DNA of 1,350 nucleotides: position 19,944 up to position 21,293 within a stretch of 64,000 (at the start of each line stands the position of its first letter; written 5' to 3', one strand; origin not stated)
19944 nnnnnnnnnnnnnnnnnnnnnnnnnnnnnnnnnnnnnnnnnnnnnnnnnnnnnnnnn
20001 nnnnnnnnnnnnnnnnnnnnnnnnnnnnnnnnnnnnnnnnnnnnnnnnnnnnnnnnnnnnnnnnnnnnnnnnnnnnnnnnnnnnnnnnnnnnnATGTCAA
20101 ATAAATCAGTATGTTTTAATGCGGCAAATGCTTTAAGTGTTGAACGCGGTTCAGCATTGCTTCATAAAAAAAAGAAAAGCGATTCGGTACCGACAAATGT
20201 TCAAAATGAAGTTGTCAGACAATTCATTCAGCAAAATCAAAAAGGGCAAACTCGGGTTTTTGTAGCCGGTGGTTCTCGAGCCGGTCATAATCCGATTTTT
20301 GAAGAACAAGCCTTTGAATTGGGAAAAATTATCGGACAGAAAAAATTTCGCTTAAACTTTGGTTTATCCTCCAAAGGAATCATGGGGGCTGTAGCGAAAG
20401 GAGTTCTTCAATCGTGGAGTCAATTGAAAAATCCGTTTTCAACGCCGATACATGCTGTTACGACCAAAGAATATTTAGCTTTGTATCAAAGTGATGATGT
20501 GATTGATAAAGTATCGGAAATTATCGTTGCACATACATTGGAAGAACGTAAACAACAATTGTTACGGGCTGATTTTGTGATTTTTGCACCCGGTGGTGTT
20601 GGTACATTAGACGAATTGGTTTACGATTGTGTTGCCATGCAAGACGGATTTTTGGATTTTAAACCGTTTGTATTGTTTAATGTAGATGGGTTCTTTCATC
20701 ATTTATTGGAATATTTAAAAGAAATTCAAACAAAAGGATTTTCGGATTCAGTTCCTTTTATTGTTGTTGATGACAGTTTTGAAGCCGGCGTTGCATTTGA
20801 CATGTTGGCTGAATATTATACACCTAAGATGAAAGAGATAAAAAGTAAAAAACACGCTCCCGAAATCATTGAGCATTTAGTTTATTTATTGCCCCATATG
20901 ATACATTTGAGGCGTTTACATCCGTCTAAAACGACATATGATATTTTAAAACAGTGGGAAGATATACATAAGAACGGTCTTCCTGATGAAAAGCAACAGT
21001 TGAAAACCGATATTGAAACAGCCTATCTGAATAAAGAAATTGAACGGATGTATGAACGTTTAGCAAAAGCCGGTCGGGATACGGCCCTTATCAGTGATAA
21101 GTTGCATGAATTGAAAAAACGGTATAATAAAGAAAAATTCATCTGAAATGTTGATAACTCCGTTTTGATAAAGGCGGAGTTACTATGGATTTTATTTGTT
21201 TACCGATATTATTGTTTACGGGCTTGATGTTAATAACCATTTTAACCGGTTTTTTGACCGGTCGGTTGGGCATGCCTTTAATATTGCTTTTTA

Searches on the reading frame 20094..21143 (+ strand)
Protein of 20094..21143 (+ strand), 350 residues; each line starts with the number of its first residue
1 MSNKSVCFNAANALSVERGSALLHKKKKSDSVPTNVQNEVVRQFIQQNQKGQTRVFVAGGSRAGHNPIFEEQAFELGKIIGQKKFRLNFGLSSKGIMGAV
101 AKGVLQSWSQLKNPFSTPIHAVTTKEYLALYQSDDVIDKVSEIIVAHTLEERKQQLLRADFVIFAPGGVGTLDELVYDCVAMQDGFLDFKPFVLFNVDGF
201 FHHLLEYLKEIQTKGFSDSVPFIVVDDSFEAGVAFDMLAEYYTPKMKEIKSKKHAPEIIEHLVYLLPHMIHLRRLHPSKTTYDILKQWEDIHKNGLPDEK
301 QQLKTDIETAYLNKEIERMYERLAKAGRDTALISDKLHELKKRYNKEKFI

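Call 19: search_protein_families(library=pfam, proteins=[window:20094-21143:+], max_evalue=10)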
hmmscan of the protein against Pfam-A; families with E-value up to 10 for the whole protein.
window:20094-21143:+ (350 aa): 3 families
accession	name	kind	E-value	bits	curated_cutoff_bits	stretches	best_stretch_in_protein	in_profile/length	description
PF03641.19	Lysine_decarbox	-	2.2e-16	60.7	27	1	97-218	1-111/131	Possible lysine decarboxylase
PF18306.6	LDcluster4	-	1.4e-05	25.2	26.3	2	55-105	4-52/151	SLOG cluster4 family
PF12696.13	TraG-D_C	-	0.15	12.4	22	1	103-153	34-88/126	TraM recognition site of TraD and TraG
